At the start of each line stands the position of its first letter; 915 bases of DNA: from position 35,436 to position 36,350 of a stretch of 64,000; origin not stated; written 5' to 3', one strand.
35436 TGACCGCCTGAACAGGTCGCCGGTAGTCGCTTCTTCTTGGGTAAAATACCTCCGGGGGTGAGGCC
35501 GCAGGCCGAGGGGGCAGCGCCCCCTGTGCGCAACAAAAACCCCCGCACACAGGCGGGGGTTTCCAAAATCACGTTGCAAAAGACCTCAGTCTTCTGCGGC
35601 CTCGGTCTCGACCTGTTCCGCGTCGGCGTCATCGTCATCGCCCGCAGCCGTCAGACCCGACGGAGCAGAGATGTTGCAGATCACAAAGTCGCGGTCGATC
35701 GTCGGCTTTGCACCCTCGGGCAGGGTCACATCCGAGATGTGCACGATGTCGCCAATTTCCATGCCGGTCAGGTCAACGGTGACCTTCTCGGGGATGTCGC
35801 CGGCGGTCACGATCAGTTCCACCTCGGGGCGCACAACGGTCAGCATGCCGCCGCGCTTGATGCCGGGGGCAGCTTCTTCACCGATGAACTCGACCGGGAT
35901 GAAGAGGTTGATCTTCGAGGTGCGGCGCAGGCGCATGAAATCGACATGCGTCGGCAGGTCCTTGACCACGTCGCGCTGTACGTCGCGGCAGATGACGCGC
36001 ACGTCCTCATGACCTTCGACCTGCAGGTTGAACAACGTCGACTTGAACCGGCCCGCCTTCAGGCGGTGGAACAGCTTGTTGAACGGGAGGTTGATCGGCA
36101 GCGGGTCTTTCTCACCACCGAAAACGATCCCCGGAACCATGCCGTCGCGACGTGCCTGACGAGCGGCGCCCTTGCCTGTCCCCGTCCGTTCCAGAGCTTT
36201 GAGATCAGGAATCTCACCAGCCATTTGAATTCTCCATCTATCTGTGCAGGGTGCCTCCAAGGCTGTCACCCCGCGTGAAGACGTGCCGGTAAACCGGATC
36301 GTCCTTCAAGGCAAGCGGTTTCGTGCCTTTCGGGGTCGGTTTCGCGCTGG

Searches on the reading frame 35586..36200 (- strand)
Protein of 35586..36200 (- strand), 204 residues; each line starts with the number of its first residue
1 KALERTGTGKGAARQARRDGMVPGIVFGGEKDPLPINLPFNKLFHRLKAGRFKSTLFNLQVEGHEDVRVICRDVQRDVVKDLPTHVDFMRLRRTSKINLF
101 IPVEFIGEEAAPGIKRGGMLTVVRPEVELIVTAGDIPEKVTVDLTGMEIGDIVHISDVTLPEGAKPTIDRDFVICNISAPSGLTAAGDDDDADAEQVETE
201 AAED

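Call 87: find_homologous_proteins(query=window:35586-36200:-, max_evalue=1e-60)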
Query window:35586-36200:- (204 aa): 7896 proteins with E <= 1e-60 among 8000 candidates; the best 120 are listed.
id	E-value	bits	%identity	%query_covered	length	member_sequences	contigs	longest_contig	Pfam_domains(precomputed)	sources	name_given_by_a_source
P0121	3.9e-129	446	100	100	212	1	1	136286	PF14693.12,PF01386.25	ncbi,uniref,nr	ncbi:50S ribosomal protein L25/general stress protein Ctc [Antarctobacter sp.]|uniref:50S ribosomal 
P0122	3.2e-127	440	98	100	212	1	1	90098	PF14693.12,PF01386.25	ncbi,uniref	ncbi:50S ribosomal protein L25/general stress protein Ctc [Antarctobacter sp.]|uniref:50S ribosomal 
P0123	1.8e-124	431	95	90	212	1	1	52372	PF14693.12,PF01386.25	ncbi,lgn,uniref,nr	ncbi:50S ribosomal protein L25/general stress protein Ctc [Antarctobacter heliothermus]|uniref:Large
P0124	1.2e-120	419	94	100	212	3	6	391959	PF14693.12,PF01386.25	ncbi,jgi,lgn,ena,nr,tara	ncbi:MAG: 50S ribosomal protein L25/general stress protein Ctc [Mameliella sp.]|nr:50S ribosomal pro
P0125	3.6e-114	397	95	90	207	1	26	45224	PF14693.12,PF01386.25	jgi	jgi:large subunit ribosomal protein L25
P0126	3.9e-114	397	93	92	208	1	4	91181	PF14693.12,PF01386.25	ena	-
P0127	6.3e-114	397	91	96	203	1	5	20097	PF14693.12,PF01386.25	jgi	jgi:large subunit ribosomal protein L25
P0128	1.7e-113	395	93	90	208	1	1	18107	PF14693.12,PF01386.25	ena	-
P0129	1.9e-113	395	94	91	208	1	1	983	PF14693.12,PF01386.25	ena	-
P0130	4.1e-113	394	91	96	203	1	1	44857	PF14693.12,PF01386.25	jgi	jgi:large subunit ribosomal protein L25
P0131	4.1e-112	391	93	90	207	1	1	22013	PF14693.12,PF01386.25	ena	-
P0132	6.2e-112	390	93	90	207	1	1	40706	PF14693.12,PF01386.25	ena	-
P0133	2.7e-110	385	93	89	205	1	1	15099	PF14693.12,PF01386.25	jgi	jgi:large subunit ribosomal protein L25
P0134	2.1e-109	382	90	91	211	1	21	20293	PF14693.12,PF01386.25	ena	-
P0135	2.1e-109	382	90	91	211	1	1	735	PF14693.12,PF01386.25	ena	-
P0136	8.9e-109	380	90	91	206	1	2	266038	PF14693.12,PF01386.25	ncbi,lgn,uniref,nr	ncbi:50S ribosomal protein L25/general stress protein Ctc [Tropicibacter naphthalenivorans]|uniref:L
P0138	5.1e-108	377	90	89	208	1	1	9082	PF14693.12,PF01386.25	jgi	jgi:large subunit ribosomal protein L25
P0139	6.6e-108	377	88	95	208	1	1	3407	PF14693.12,PF01386.25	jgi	jgi:large subunit ribosomal protein L25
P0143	5.5e-107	374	89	96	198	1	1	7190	PF14693.12,PF01386.25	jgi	jgi:large subunit ribosomal protein L25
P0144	5.7e-107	374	88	92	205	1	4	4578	PF14693.12,PF01386.25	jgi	jgi:large subunit ribosomal protein L25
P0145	1.0e-106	373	90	89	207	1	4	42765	PF14693.12,PF01386.25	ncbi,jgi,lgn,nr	ncbi:MAG: 50S ribosomal protein L25/general stress protein Ctc [Pelagimonas sp.]|jgi:large subunit r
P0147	1.4e-106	373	86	91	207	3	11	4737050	PF14693.12,PF01386.25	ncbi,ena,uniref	ncbi:50S ribosomal protein L25/general stress protein Ctc [Marinibacterium sp. SX1]|uniref:50S ribos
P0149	1.9e-106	372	86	94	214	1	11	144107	PF14693.12,PF01386.25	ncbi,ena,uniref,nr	ncbi:MAG: 50S ribosomal protein L25/general stress protein Ctc [Maritimibacter harenae]|uniref:Large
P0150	2.2e-106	372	83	100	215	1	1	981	PF14693.12,PF01386.25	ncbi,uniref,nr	ncbi:50S ribosomal protein L25/general stress protein Ctc [Cognatishimia sp. F0-27]|uniref:50S ribos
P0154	6.7e-106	370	88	91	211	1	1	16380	PF14693.12,PF01386.25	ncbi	ncbi:MAG: 50S ribosomal protein L25/general stress protein Ctc [Pseudomonadota bacterium]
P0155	9.7e-106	370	88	90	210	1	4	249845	PF14693.12,PF01386.25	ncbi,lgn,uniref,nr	ncbi:50S ribosomal protein L25/general stress protein Ctc [Mameliella sediminis]|uniref:50S ribosoma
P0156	1.2e-105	370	85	92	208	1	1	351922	PF14693.12,PF01386.25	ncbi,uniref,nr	ncbi:50S ribosomal protein L25/general stress protein Ctc [Thetidibacter halocola]|uniref:Large ribo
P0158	1.8e-105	369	86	90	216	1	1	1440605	PF14693.12,PF01386.25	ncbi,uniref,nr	ncbi:50S ribosomal protein L25/general stress protein Ctc [uncultured Marivita sp.]|uniref:50S ribos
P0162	4.3e-105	368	86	91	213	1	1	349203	PF14693.12,PF01386.25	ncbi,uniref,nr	ncbi:50S ribosomal protein L25/general stress protein Ctc [Pseudoponticoccus marisrubri]|uniref:Larg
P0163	5.4e-105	367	85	92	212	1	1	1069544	PF14693.12,PF01386.25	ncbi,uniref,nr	ncbi:50S ribosomal protein L25/general stress protein Ctc [Pacificoceanicola onchidii]|uniref:50S ri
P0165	8.1e-105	367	88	91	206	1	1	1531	PF14693.12,PF01386.25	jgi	jgi:large subunit ribosomal protein L25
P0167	1.0e-104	367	86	89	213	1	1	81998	PF14693.12,PF01386.25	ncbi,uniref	ncbi:50S ribosomal protein L25/general stress protein Ctc [Marinovum sp.]|uniref:50S ribosomal prote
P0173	2.4e-104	365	86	89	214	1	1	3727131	PF14693.12,PF01386.25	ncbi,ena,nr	ncbi:ribosomal protein L25, Ctc-form [Marinovum algicola DG 898]|nr:ribosomal protein L25, Ctc-form 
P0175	3.5e-104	365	88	91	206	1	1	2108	PF14693.12,PF01386.25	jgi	jgi:large subunit ribosomal protein L25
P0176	3.6e-104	365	86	89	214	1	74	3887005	PF14693.12,PF01386.25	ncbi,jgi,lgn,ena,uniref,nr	ncbi:MAG: 50S ribosomal protein L25/general stress protein Ctc [Gammaproteobacteria bacterium]|jgi:l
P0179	4.5e-104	364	85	89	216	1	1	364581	PF14693.12,PF01386.25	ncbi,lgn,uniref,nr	ncbi:50S ribosomal protein L25/general stress protein Ctc [Citreimonas salinaria]|uniref:Large ribos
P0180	5.5e-104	364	87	89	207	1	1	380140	PF14693.12,PF01386.25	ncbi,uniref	ncbi:50S ribosomal protein L25/general stress protein Ctc [Tropicibacter sp. S64]|uniref:50S ribosom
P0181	6.0e-104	364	87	91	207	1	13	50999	PF14693.12,PF01386.25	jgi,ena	jgi:large subunit ribosomal protein L25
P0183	7.3e-104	364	86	89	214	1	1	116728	PF14693.12,PF01386.25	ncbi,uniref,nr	ncbi:50S ribosomal protein L25/general stress protein Ctc [Marinovum sp. PR37]|uniref:50S ribosomal 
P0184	7.3e-104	364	83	99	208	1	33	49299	PF14693.12,PF01386.25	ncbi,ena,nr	ncbi:MAG: 50S ribosomal protein L25/general stress protein Ctc [Rhodobacteraceae bacterium]|nr:50S r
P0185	7.6e-104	364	85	90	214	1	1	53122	PF14693.12,PF01386.25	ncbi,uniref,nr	ncbi:50S ribosomal protein L25/general stress protein Ctc [Marinovum sp.]|uniref:50S ribosomal prote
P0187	9.9e-104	363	86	90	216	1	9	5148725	PF14693.12,PF01386.25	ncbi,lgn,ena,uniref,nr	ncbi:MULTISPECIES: 50S ribosomal protein L25/general stress protein Ctc [unclassified Mameliella]|un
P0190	1.6e-103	363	85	92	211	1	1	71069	PF14693.12,PF01386.25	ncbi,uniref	ncbi:50S ribosomal protein L25/general stress protein Ctc [Antarctobacter jejuensis]|uniref:50S ribo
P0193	2.2e-103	362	86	90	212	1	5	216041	PF14693.12,PF01386.25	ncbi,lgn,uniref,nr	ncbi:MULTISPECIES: 50S ribosomal protein L25/general stress protein Ctc [Mameliella]|uniref:50S ribo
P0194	2.5e-103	362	85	96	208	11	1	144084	PF14693.12,PF01386.25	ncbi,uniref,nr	ncbi:50S ribosomal protein L25/general stress protein Ctc [Marivita sp.]|uniref:50S ribosomal protei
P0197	3.4e-103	362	84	92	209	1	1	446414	PF14693.12,PF01386.25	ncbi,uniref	ncbi:50S ribosomal protein L25/general stress protein Ctc [Primorskyibacter sp. 2E107]|uniref:50S ri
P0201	4.8e-103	361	84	90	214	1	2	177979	PF14693.12,PF01386.25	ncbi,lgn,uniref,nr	ncbi:50S ribosomal protein L25/general stress protein Ctc [Marinovum sp. 2_MG-2023]|uniref:50S ribos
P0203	4.8e-103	361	86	89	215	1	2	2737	PF14693.12,PF01386.25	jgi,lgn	jgi:large subunit ribosomal protein L25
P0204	5.0e-103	361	85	91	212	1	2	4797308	PF14693.12,PF01386.25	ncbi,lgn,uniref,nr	ncbi:50S ribosomal protein L25/general stress protein Ctc [Thalassococcus sp. S3]|uniref:50S ribosom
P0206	5.5e-103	361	86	90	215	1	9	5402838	PF14693.12,PF01386.25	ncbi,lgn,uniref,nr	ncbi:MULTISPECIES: 50S ribosomal protein L25/general stress protein Ctc [Mameliella]|uniref:50S ribo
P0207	7.0e-103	361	86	90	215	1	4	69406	PF14693.12,PF01386.25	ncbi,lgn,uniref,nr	ncbi:large subunit ribosomal protein L25 [Mameliella alba]|uniref:50S ribosomal protein L25/general 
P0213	9.9e-103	360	86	90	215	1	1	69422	PF14693.12,PF01386.25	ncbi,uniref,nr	ncbi:50S ribosomal protein L25/general stress protein Ctc [Mameliella alba]|uniref:Large ribosomal s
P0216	1.2e-102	360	81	99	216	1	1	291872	PF14693.12,PF01386.25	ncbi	ncbi:MAG: 50S ribosomal protein L25/general stress protein Ctc [Paracoccaceae bacterium]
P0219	1.5e-102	359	82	98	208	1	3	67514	PF14693.12,PF01386.25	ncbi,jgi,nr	ncbi:MAG: 50S ribosomal protein L25/general stress protein Ctc [Pelagimonas sp.]|jgi:large subunit r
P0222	1.8e-102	359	81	99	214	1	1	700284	PF14693.12,PF01386.25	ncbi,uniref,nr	ncbi:50S ribosomal protein L25/general stress protein Ctc [Phaeobacter sp. J2-8]|uniref:50S ribosoma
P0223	1.9e-102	359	80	99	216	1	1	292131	PF14693.12,PF01386.25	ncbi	ncbi:MAG: 50S ribosomal protein L25/general stress protein Ctc [Paracoccaceae bacterium]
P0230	2.8e-102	359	84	92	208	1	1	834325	PF14693.12,PF01386.25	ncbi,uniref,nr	ncbi:50S ribosomal protein L25/general stress protein Ctc [Sagittula salina]|uniref:Large ribosomal 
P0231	3.1e-102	358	84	91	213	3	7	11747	PF14693.12,PF01386.25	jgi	jgi:large subunit ribosomal protein L25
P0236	3.4e-102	358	80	95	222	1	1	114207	PF14693.12,PF01386.25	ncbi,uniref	ncbi:50S ribosomal protein L25/general stress protein Ctc [Litorisediminicola beolgyonensis]|uniref:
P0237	3.4e-102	358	82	93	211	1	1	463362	PF14693.12,PF01386.25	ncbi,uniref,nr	ncbi:50S ribosomal protein L25/general stress protein Ctc [Antarcticimicrobium luteum]|uniref:Large 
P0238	3.5e-102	358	85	90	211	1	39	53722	PF14693.12,PF01386.25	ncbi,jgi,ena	jgi:large subunit ribosomal protein L25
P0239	3.6e-102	358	86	90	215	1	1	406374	PF14693.12,PF01386.25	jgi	jgi:large subunit ribosomal protein L25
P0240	3.8e-102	358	85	90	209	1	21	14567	PF14693.12,PF01386.25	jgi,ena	jgi:large subunit ribosomal protein L25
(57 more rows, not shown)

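Call 88: find_encoding_contigs(protein=P0123, flank=1500, max_places=1)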
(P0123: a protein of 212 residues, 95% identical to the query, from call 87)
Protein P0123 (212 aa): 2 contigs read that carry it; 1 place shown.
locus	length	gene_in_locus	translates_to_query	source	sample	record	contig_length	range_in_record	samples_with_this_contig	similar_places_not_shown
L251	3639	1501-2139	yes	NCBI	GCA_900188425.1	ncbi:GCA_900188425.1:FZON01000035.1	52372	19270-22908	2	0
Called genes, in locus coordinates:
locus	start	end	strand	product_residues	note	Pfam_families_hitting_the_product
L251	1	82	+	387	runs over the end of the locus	PF01070:FMN_dh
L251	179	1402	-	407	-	PF07690:MFS_1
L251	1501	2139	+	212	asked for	PF01386:Ribosomal_L25p, PF14693:Ribosomal_TL5_C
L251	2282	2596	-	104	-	PF03992:ABM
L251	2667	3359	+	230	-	PF01195:Pept_tRNA_hydro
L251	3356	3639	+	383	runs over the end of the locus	PF00144:Beta-lactamase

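Call 89: find_encoding_contigs(protein=P0190, flank=1500, max_places=1)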
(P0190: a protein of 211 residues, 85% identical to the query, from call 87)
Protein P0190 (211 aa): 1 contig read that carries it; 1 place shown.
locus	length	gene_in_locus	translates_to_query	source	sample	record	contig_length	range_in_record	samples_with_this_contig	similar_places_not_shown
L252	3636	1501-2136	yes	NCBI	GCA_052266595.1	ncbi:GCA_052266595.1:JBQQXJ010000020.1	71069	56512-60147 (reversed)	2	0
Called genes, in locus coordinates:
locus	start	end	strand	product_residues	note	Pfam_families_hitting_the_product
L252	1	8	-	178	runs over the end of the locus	PF07700:HNOB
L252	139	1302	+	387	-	PF01070:FMN_dh, PF01645:Glu_synthase (faint)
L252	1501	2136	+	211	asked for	PF01386:Ribosomal_L25p, PF14693:Ribosomal_TL5_C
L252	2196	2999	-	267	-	PF01209:Ubie_methyltran (weak), PF13489:Methyltransf_23, PF08241:Methyltransf_11, PF08242:Methyltransf_12, PF13649:Methyltransf_25, PF13847:Methyltransf_31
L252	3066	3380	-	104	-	PF03992:ABM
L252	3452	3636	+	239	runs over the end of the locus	PF01195:Pept_tRNA_hydro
